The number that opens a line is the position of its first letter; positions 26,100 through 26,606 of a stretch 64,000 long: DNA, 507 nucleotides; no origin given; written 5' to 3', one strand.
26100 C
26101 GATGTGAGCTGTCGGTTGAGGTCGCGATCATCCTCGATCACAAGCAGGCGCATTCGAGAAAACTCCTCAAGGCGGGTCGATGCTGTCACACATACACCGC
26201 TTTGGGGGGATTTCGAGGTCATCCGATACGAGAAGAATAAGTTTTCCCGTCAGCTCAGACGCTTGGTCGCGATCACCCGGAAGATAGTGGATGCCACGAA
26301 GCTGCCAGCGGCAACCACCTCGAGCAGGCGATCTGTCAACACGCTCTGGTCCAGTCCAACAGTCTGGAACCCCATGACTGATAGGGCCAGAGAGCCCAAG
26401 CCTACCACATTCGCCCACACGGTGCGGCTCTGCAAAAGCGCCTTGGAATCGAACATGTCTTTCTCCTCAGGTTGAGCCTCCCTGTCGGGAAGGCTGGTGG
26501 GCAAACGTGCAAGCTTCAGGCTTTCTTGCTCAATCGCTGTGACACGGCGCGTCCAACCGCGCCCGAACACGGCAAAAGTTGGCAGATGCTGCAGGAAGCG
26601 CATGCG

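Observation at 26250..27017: Endolysin and holin-like protein encoded in one reading frame with an internal start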

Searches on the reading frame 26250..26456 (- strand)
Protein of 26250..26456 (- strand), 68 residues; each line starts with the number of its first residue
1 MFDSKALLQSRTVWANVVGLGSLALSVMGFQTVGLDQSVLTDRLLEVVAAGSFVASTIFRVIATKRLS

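Call 3: search_protein_families(library=pfam, proteins=[window:26250-26456:-], max_evalue=1)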
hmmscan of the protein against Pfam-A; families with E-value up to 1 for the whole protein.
window:26250-26456:- (68 aa): 0 families

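Call 4: search_protein_families(library=phrogs, proteins=[window:26250-26456:-], max_evalue=1)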
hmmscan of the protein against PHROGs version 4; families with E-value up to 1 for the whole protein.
window:26250-26456:- (68 aa): 2 families
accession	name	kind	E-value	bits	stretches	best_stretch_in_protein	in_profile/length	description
phrog_4316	-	unknown function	0.1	13.8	1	10-64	15-66/89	-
phrog_297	-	lysis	0.43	11.4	1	4-57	11-63/176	holin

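Call 5: search_protein_families(library=ncbifam, proteins=[window:26250-26456:-], max_evalue=1)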
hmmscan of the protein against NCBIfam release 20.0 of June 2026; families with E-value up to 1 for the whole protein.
window:26250-26456:- (68 aa): 0 families

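Call 9: find_homologous_proteins(query=window:26250-26456:-, max_evalue=0.01)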
Query window:26250-26456:- (68 aa): 7 proteins with E <= 0.01 among 7 candidates.
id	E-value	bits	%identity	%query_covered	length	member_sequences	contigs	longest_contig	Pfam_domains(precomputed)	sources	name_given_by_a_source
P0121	1.4e-19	86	90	75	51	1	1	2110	-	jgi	jgi:hypothetical protein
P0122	4.0e-16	76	60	96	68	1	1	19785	-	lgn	-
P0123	8.3e-16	75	57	100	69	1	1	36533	-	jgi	jgi:hypothetical protein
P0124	2.3e-15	73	56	100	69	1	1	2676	-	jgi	jgi:hypothetical protein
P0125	1.1e-14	71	54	100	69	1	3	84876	-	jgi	jgi:hypothetical protein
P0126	1.6e-14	71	54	100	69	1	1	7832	-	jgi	jgi:hypothetical protein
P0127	5.5e-14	69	54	100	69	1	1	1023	-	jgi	jgi:hypothetical protein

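Call 11: find_encoding_contigs(protein=P0123, flank=3000, max_places=3)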
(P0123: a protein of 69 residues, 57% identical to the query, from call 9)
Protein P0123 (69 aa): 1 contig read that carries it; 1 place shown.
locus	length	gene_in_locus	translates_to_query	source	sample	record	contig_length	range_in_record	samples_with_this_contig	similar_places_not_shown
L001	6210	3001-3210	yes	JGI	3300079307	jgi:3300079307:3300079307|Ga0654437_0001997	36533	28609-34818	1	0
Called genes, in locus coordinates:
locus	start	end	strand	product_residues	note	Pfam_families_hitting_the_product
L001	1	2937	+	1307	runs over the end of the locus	PF13547:GTA_TIM, PF13550:Phage-tail_3, PF23666:Rcc01698_C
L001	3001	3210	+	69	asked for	-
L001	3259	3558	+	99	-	-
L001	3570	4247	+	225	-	PF00072:Response_reg, PF00486:Trans_reg_C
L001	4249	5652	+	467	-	PF26769:HAMP_PhoQ, PF02518:HATPase_c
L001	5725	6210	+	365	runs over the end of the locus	PF14559:TPR_19 (faint), PF23914:TPR_CcmH_CycH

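Call 12: find_encoding_contigs(protein=P0125, flank=3000, max_places=3)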
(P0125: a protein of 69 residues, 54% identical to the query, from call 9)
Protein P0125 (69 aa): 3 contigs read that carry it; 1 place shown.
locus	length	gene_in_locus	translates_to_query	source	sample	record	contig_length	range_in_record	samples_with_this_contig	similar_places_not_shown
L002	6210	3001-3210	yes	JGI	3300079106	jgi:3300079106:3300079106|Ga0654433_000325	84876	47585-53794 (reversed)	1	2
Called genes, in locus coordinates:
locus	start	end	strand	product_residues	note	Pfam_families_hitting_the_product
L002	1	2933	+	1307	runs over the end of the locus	PF13547:GTA_TIM, PF13550:Phage-tail_3, PF23666:Rcc01698_C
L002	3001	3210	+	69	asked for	-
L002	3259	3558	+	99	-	-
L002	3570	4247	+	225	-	PF00072:Response_reg, PF00486:Trans_reg_C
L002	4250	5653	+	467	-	PF26769:HAMP_PhoQ, PF02518:HATPase_c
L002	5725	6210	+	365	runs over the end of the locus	PF14559:TPR_19 (faint), PF23914:TPR_CcmH_CycH, PF07719:TPR_2 (faint)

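Call 13: find_encoding_contigs(protein=P0122, flank=3000, max_places=3)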
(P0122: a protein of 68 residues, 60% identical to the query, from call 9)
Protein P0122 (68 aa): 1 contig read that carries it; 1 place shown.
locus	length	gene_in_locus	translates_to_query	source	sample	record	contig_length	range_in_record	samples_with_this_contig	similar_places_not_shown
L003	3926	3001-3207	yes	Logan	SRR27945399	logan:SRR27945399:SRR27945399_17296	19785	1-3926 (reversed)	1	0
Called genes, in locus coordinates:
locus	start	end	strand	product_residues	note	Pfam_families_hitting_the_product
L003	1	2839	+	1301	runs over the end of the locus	PF13547:GTA_TIM, PF13550:Phage-tail_3, PF23666:Rcc01698_C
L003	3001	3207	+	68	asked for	-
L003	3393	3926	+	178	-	?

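Call 19: search_protein_families(library=pfam, alignment_id=A1, max_evalue=1)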
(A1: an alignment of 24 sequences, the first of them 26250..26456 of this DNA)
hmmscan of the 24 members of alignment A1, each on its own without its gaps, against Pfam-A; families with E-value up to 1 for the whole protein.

A. member 1, window:26250-26456:- (68 aa): 0 families

B. families by the number of members that match (of 24 scanned): 13 families
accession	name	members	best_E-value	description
PF25612.1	DUF7940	8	0.013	Family of unknown function (DUF7940)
PF04531.18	Phage_holin_1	2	0.0037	Bacteriophage holin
PF04688.18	Holin_SPP1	2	0.12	SPP1 phage holin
PF13755.11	Sensor_TM1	1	0.0039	Sensor N-terminal transmembrane domain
PF12805.13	FUSC-like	1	0.029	FUSC-like inner membrane protein yccS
PF02310.24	B12-binding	1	0.033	B12 binding domain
PF13988.11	DUF4225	1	0.049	Protein of unknown function (DUF4225)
PF21062.2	Reovirus_L2_4th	1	0.052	Reovirus core-spike protein lambda-2 (L2), ferredoxin-like domain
PF01292.26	Ni_hydr_CYTB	1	0.12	Prokaryotic cytochrome b561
PF01744.25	GLTT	1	0.12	GLTT repeat (6 copies)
PF13305.11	TetR_C_33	1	0.14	Tetracyclin repressor-like, C-terminal domain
PF16572.11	HlyD_D4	1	0.18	Long alpha hairpin domain of cation efflux system protein, CusB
PF20096.4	DUF6486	1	0.29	Family of unknown function (DUF6486)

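Call 21: find_related_loci(query=A2, collection=genome_contigs, flank=4000)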
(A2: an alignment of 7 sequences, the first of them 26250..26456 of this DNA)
Query A2 (68 aa) in genome_contigs; peptide patterns used: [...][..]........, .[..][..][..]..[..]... (x = any residue, [..] = any of these).
144 stretches matched a pattern; 67 encode a relative of the query (tblastn E <= 1e-3); 67 distinct loci.
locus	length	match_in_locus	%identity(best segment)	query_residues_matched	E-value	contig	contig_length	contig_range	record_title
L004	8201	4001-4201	85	1-67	1e-34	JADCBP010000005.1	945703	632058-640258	MAG: Methylobacterium sp. isolate M34BS1SP1A30MG M34BS1_5, whole genome shotgun sequence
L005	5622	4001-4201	84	1-67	1e-34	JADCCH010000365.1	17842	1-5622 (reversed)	MAG: Methylobacterium sp. isolate M169S2SP2A32QC M169S2_365, whole genome shotgun sequence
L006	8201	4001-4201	84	1-67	2e-34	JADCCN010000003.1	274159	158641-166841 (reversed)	MAG: Methylobacterium sp. isolate M007S1SP3A31QC M007S1_3, whole genome shotgun sequence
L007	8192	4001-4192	63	4-67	1e-22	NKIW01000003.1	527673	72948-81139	MAG: Rhizobiales bacterium PAR1 NODE_37, whole genome shotgun sequence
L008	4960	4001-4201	58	1-67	2e-22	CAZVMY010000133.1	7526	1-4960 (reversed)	MAG TPA_asm: uncultured Methylocystis sp. isolate SRP287051_co2_145 genome assembly, contig: NODE_15419_length_7526_cov_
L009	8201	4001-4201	61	1-67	2e-22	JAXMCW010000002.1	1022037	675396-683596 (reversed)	MAG: Alsobacter sp. isolate STL-PRO20 C2.221.fa-2, whole genome shotgun sequence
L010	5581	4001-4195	62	4-68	3e-22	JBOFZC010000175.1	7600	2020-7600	MAG: Rhabdaerophilum sp. isolate WFFMC_MAG_484 k139_55791_flag=0_multi=11.9410_len=7600, whole genome shotgun sequence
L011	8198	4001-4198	55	3-68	3e-22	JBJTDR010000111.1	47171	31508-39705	MAG: Hyphomicrobiales bacterium isolate samp_4324_metabat2_15 samp_4324_973499, whole genome shotgun sequence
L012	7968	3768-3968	84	1-67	8e-35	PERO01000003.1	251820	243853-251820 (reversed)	MAG: Methylobacterium sp. isolate DS2.3.33 DS2_1000015_251820, whole genome shotgun sequence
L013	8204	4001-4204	62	1-68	1e-21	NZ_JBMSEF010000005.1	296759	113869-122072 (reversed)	Enterovirga sp. CN4-39 contig5, whole genome shotgun sequence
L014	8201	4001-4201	57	1-67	2e-21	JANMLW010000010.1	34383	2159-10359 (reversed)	MAG: Hyphomicrobiales bacterium isolate OTE_58_metabat_619 OTE_58_k141_1726370, whole genome shotgun sequence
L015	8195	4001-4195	55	4-68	3e-21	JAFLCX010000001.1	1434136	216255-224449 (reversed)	MAG: Hyphomicrobiales bacterium isolate UWPOB_RHIZO1 gnl_X_LBJPLGLJ_1, whole genome shotgun sequence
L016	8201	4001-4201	52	1-67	7e-21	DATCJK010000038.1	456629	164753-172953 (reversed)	MAG TPA_asm: Microvirga sp. isolate SMAG_U7068 k141_1903, whole genome shotgun sequence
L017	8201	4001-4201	55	1-67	8e-21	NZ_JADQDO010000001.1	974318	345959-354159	Microvirga alba strain BT350 NODE_1_length_974318_cov_29.692965, whole genome shotgun sequence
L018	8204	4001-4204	56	1-68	9e-21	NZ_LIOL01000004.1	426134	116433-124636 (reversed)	Chelatococcus sambhunathii strain DSM 18167 DSM_18167_04, whole genome shotgun sequence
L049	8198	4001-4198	53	3-68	2e-17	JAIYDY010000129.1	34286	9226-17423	MAG: Hyphomicrobiales bacterium isolate H1_MAG_00050 pond_H1_MAG_00050_000000000006, whole genome shotgun sequence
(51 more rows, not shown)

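Call 76: search_dna_similar(query=window:26250-26456:-, collection=phages, mode=protein, max_evalue=0.01, max_rows=30)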
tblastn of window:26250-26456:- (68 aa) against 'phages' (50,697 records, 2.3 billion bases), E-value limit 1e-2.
Records with a match: 1; places in all: 1; records where one place covers at least 80% of the query: 1.
Best place of each record, by identity: <60% 1.
By first word of the organism name: Bacteriophage 1.
By host as written in the record: - 1.
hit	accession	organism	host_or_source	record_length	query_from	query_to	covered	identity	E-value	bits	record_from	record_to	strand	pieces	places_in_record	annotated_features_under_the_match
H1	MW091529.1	Bacteriophage sp. 103231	sewage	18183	5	68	94%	40.6%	6e-3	38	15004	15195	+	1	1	hypothetical protein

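Call 78: get_annotated_region(hit=H1, flank=4000)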
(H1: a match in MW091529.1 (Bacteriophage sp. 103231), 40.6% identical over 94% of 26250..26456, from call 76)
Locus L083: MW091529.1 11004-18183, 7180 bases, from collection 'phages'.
description: Bacteriophage sp. 103231, partial genome.
organism: Bacteriophage sp. 103231 (NCBI taxid 2781366)
taxonomy: Viruses
host: -; source: sewage; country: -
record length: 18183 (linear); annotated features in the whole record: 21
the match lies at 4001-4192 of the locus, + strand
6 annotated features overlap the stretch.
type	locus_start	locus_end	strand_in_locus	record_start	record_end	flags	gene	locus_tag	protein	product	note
CDS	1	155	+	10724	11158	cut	-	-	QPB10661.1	peptidase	-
CDS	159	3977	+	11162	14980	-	-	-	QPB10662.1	glycoside hydrolase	-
CDS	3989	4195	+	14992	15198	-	-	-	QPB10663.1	hypothetical protein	-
CDS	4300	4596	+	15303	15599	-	-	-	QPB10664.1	hypothetical protein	-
CDS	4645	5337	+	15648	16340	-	-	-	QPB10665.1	antibiotic efflux protein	Antibiotic target alteration, antibiotic efflux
CDS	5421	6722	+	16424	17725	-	-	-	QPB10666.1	antibiotic efflux protein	Antibiotic target alteration, antibiotic efflux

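Call 81: search_protein_representatives(alignment_id=A4)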
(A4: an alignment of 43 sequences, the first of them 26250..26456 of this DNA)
Query: 43 sequences, 69 profile positions. Proteins with E-value up to 0.001 (for the whole library): 419; up to 1e-10: 79; up to 1e-30: 0. The best 150 are listed.
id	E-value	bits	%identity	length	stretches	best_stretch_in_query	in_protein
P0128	1.5e-27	111.5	-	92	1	1-68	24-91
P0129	2.2e-27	111.0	-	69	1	1-68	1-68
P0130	1.1e-26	108.7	-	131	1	1-68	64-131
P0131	5.2e-26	106.6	-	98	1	2-68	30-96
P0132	5.8e-26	106.4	-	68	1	1-67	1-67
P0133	1.3e-25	105.3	-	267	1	1-68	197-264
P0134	1.7e-25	105.0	-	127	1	1-68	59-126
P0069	1.8e-25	104.9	-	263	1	1-68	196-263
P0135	1.3e-24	102.1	-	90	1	1-68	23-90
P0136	2.4e-24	101.3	-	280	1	4-68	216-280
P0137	2.6e-24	101.2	-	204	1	3-67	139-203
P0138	3.5e-24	100.8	-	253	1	2-68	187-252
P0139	5.1e-24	100.2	-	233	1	4-67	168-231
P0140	5.9e-24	100.0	-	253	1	1-68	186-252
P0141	8.8e-24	99.5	-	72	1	1-68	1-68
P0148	6.5e-23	96.7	-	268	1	1-67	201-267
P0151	1.6e-22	95.4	-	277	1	1-67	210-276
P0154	1.3e-21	92.5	-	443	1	1-68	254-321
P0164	8.3e-18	80.3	-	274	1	5-67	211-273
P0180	8.5e-15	70.7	-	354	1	1-67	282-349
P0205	1.1e-10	57.5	-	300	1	1-67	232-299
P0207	1.4e-10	57.1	-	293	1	1-68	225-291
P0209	2.1e-10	56.6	-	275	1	2-68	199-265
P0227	3.5e-09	52.7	-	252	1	27-68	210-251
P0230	5.7e-09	52.0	-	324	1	2-67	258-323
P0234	7.5e-09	51.6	-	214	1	1-68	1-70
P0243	1.6e-08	50.6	-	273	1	1-68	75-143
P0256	8.2e-08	48.3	-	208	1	1-67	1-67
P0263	1.2e-07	47.7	-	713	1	36-68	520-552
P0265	1.3e-07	47.6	-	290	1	1-68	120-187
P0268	1.7e-07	47.3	-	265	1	1-67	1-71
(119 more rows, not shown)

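Call 84: search_protein_families(library=phrogs, alignment_id=A5, max_evalue=0.01)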
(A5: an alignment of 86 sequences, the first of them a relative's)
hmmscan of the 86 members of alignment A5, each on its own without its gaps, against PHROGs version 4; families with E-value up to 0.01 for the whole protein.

A. member 1, P0129 (69 aa): 0 families

B. families by the number of members that match (of 86 scanned): 11 families
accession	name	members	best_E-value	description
phrog_29088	-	25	7.8e-08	-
phrog_297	-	21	3.5e-05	holin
phrog_34682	-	20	3.2e-08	holin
phrog_4712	-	16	3.3e-05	holin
phrog_4316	-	8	3.4e-07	-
phrog_263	-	2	0.0072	holin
phrog_28317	-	1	0.00095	-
phrog_27317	-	1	0.0016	-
phrog_36305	-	1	0.0033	-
phrog_32955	-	1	0.008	-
phrog_29448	-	1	0.008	-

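Call 85: search_protein_families(library=pfam, alignment_id=A5, max_evalue=0.01)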
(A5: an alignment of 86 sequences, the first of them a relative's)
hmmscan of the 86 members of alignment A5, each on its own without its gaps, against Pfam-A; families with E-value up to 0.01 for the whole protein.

A. member 1, P0129 (69 aa): 0 families

B. families by the number of members that match (of 86 scanned): 10 families
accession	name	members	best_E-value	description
PF25612.1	DUF7940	10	3.9e-06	Family of unknown function (DUF7940)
PF04688.18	Holin_SPP1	4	0.00013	SPP1 phage holin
PF04531.18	Phage_holin_1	3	0.0016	Bacteriophage holin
PF23997.1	DUF7315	2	0.002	Domain of unknown function (DUF7315)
PF02535.28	Zip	1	0.0018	ZIP Zinc transporter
PF03814.21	KdpA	1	0.0052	Potassium-transporting ATPase A subunit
PF24961.1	NfeD_membrane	1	0.0056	NfeD integral membrane domain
PF11099.14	M11L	1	0.0074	Apoptosis regulator M11L like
PF01040.23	UbiA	1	0.0082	UbiA prenyltransferase family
PF18184.6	SLATT_3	1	0.0085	SMODS and SLOG-associating 2TM effector domain 3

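Call 86: search_protein_families(library=pfam, proteins=[P0154, P0180, P0205, P0230, P0234, P0243, P0256, P0263, P0265, P0268], max_evalue=0.001)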
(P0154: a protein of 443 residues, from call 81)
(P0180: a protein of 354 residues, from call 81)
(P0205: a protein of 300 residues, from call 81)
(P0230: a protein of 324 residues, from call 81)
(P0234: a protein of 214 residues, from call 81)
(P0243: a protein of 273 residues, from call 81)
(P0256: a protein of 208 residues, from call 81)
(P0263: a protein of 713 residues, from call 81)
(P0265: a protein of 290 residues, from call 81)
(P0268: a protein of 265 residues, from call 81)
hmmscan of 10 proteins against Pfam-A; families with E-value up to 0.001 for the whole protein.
P0154 (443 aa): 1 family
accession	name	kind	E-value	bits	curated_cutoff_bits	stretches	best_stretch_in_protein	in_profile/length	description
PF09374.15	PG_binding_3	-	1.6e-06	28.6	24.6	1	162-223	1-74/76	Predicted Peptidoglycan domain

P0180 (354 aa): 2 families
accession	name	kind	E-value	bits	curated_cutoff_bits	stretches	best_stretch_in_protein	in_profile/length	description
PF01471.23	PG_binding_1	-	6.5e-12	45.9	23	1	199-250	1-53/57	Putative peptidoglycan binding domain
PF00182.24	Glyco_hydro_19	-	2.9e-10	40.8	25.5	1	43-146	50-161/232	Chitinase class I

P0205 (300 aa): 1 family
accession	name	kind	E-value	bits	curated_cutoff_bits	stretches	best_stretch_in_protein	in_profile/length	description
PF00182.24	Glyco_hydro_19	-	1.4e-09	38.5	25.5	1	39-142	47-158/232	Chitinase class I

P0230 (324 aa): 1 family
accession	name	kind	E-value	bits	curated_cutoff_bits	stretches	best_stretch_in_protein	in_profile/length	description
PF05838.17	Glyco_hydro_108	-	6.7e-16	59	21.2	1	39-132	2-85/85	Glycosyl hydrolase 108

P0234 (214 aa): 0 families

P0243 (273 aa): 0 families

P0256 (208 aa): 0 families

P0263 (713 aa): 0 families

P0265 (290 aa): 0 families

P0268 (265 aa): 0 families

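Call 89: search_protein_families(library=pfam, proteins=[P0209, P0133, P0136, P0148, P0151, P0164, P0207, P0227, P0137, P0139], max_evalue=0.01)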
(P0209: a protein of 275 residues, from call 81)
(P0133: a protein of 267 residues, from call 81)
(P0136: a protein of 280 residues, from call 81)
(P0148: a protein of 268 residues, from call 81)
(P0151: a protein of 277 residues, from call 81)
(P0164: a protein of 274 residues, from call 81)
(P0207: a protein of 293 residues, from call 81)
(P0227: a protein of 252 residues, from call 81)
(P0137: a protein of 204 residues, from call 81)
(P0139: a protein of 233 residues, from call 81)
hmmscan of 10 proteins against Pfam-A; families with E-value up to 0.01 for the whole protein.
P0209 (275 aa): 0 families

P0133 (267 aa): 3 families
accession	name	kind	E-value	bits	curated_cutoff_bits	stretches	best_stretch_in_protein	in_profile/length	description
PF05838.17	Glyco_hydro_108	-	1.1e-28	100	21.2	1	11-94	2-85/85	Glycosyl hydrolase 108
PF09374.15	PG_binding_3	-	9.8e-08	32.5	24.6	1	98-158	2-74/76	Predicted Peptidoglycan domain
PF01471.23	PG_binding_1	-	0.0025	18.4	23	1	98-121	33-56/57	Putative peptidoglycan binding domain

P0136 (280 aa): 2 families
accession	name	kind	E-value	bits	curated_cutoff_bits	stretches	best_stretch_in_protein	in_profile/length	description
PF05838.17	Glyco_hydro_108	-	2e-28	99.2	21.2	1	11-94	2-85/85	Glycosyl hydrolase 108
PF09374.15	PG_binding_3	-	3.4e-06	27.6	24.6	1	98-159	2-75/76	Predicted Peptidoglycan domain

P0148 (268 aa): 2 families
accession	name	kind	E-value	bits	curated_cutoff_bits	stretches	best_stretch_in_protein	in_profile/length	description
PF05838.17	Glyco_hydro_108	-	5.1e-29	101.1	21.2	1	12-94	3-85/85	Glycosyl hydrolase 108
PF09374.15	PG_binding_3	-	0.00015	22.4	24.6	1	98-158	2-74/76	Predicted Peptidoglycan domain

P0151 (277 aa): 1 family
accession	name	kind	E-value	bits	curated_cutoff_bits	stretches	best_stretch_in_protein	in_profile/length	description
PF05838.17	Glyco_hydro_108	-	8.9e-30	103.5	21.2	1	11-94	2-85/85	Glycosyl hydrolase 108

P0164 (274 aa): 3 families
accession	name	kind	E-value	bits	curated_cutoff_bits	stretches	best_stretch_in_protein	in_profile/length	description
PF05838.17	Glyco_hydro_108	-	2.6e-28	98.8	21.2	1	11-94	2-85/85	Glycosyl hydrolase 108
PF09374.15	PG_binding_3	-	2.3e-07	31.3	24.6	1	97-159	1-75/76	Predicted Peptidoglycan domain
PF01471.23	PG_binding_1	-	0.0027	18.3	23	1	96-121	31-56/57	Putative peptidoglycan binding domain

P0207 (293 aa): 2 families
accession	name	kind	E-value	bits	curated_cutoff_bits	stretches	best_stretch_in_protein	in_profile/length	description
PF05838.17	Glyco_hydro_108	-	3.5e-29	101.6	21.2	1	10-93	2-85/85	Glycosyl hydrolase 108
PF09374.15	PG_binding_3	-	3.8e-06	27.4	24.6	1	97-158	2-75/76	Predicted Peptidoglycan domain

P0227 (252 aa): 2 families
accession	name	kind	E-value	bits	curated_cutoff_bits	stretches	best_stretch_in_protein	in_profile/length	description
PF13884.11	Peptidase_S74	-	4.3e-05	24.2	22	1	98-153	1-52/58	Chaperone of endosialidase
PF12219.14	End_tail_spike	-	0.0013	19.3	25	1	66-97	129-160/160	Catalytic domain of bacteriophage endosialidase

P0137 (204 aa): 2 families
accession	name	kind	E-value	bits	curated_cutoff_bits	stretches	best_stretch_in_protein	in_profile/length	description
PF05838.17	Glyco_hydro_108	-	1.8e-09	38.4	21.2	1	1-42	44-85/85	Glycosyl hydrolase 108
PF09374.15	PG_binding_3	-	3.2e-05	24.5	24.6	1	45-106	1-74/76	Predicted Peptidoglycan domain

P0139 (233 aa): 1 family
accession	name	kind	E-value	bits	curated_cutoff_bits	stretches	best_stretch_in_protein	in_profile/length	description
PF09374.15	PG_binding_3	-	0.0014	19.2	24.6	1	88-138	17-74/76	Predicted Peptidoglycan domain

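Call 90: find_homologous_proteins(query=P0180, max_evalue=1e-10)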
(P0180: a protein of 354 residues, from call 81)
Query P0180 (354 aa): 1165 proteins with E <= 1e-10 among 8000 candidates; the best 120 are listed.
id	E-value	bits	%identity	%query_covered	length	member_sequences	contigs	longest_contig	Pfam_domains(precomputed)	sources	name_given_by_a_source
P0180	4.2e-232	788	100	100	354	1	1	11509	PF00182.25,PF01471.24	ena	-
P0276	3.8e-170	584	75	100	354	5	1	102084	PF00182.25,PF01471.24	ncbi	-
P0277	5.7e-170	583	74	100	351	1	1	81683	PF00182.25,PF01471.24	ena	-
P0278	2.1e-169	581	74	100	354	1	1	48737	PF00182.25,PF01471.24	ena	-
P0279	1.5e-166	572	73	100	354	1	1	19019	PF00182.25,PF01471.24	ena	-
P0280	1.0e-165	569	73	100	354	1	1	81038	PF00182.25,PF01471.24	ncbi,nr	ncbi:MAG: hypothetical protein GY927_08920 [bacterium]|nr:hypothetical protein [bacterium]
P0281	5.0e-150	518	66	100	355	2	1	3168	PF00182.25,PF01471.24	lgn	-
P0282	4.0e-142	492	64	100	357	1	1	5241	PF00182.25,PF01471.24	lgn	-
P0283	7.2e-140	484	64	99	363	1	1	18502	PF09374.16,PF00182.25,PF01471.24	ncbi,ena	-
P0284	2.4e-137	476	63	97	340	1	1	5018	PF00182.25,PF01471.24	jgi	jgi:putative chitinase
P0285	1.1e-133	464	61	100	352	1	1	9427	PF00182.25,PF01471.24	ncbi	-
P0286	3.4e-133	462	62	100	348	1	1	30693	PF00182.25,PF01471.24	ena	-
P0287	5.9e-132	458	65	93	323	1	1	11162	PF09374.16,PF00182.25,PF01471.24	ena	-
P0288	2.1e-131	456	60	100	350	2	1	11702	PF00182.25,PF01471.24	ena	-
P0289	2.9e-130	453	60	100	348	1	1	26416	PF00182.25,PF01471.24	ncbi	-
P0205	9.9e-80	287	44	96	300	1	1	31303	PF00182.25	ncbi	-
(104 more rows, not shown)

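Call 92: find_encoding_contigs(protein=P0276, flank=6000, max_places=2)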
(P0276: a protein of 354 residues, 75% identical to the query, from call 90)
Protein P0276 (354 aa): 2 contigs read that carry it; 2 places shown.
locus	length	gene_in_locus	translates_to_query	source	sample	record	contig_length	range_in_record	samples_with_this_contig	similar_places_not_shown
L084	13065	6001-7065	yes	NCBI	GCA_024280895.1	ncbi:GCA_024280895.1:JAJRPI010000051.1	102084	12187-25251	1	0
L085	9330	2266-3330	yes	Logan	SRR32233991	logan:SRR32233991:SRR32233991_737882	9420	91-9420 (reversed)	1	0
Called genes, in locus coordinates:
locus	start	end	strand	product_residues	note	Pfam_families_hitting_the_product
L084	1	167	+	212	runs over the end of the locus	PF09343:DUF2460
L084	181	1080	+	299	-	PF09931:Phage_phiJL001_Gp84_N, PF09356:Phage_BR0599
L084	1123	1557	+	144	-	PF00877:NLPC_P60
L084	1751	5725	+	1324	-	PF13547:GTA_TIM, PF13550:Phage-tail_3, PF23666:Rcc01698_C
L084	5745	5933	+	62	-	-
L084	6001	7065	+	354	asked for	PF00182:Glyco_hydro_19 (weak), PF01471:PG_binding_1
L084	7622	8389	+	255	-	PF01464:SLT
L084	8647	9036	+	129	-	-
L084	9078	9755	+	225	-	PF00072:Response_reg, PF00486:Trans_reg_C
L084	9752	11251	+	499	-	PF26769:HAMP_PhoQ, PF02518:HATPase_c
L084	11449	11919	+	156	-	PF13441:Gly-zipper_YMGG (weak), PF05433:Rick_17kDa_Anti, PF13488:Gly-zipper_Omp (faint), PF16998:17kDa_Anti_2 (weak)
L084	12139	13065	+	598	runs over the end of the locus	PF23914:TPR_CcmH_CycH, PF13428:TPR_14 (faint), PF13432:TPR_16 (faint), PF25064:ARM_TT21_5th (faint), PF10109:Phage_TAC_7 (faint)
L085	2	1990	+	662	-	?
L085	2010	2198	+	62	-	-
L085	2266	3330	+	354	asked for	PF00182:Glyco_hydro_19 (weak), PF01471:PG_binding_1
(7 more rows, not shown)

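Call 93: find_encoding_contigs(protein=P0289, flank=6000, max_places=2)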
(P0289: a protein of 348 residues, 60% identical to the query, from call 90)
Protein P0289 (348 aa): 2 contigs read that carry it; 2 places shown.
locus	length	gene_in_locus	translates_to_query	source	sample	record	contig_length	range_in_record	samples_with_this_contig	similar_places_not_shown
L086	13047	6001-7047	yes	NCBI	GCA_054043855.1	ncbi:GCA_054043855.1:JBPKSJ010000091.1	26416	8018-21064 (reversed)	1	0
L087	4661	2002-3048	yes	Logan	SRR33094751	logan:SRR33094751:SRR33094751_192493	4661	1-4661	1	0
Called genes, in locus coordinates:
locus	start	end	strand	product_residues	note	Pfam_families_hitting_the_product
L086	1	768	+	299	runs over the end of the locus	PF09931:Phage_phiJL001_Gp84_N, PF09356:Phage_BR0599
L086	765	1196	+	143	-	PF00877:NLPC_P60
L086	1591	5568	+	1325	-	PF13547:GTA_TIM, PF13550:Phage-tail_3, PF23666:Rcc01698_C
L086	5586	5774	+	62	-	-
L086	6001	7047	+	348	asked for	PF00182:Glyco_hydro_19 (weak), PF01471:PG_binding_1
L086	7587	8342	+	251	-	PF01464:SLT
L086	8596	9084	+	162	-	-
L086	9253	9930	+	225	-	PF00072:Response_reg, PF00486:Trans_reg_C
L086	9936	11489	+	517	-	PF26769:HAMP_PhoQ, PF00512:HisKA (weak), PF02518:HATPase_c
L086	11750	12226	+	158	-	PF13441:Gly-zipper_YMGG (weak), PF05433:Rick_17kDa_Anti, PF13488:Gly-zipper_Omp (weak), PF16998:17kDa_Anti_2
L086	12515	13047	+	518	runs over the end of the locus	PF23914:TPR_CcmH_CycH (weak), PF13431:TPR_17 (faint), PF14559:TPR_19 (faint), PF13181:TPR_8 (faint)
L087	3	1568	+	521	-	?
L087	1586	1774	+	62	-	-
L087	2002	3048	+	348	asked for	PF00182:Glyco_hydro_19 (weak), PF01471:PG_binding_1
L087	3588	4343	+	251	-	PF01464:SLT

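Call 99: search_protein_families(library=pfam, proteins=[L017:1897-3447:+, L084:5745-5933:+, L001:3259-3558:+, L017:4233-4571:+], max_evalue=0.01)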
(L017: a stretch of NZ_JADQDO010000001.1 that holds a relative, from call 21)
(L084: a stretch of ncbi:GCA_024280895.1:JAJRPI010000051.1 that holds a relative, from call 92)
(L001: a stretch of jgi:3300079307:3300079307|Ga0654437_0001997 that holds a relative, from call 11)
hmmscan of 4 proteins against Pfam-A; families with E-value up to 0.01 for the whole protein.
L017:1897-3447:+ (516 aa): 1 family
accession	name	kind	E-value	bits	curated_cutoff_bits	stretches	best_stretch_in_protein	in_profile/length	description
PF10983.13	DUF2793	-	8.9e-30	102.9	27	1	28-114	1-87/87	Protein of unknown function (DUF2793)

L084:5745-5933:+ (62 aa): 0 families

L001:3259-3558:+ (99 aa): 1 family
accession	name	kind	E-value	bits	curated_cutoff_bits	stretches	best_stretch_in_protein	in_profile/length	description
PF03413.25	PepSY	-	0.0098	16.6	24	0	67-98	28-59/60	Peptidase propeptide and YPEB domain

L017:4233-4571:+ (112 aa): 0 families
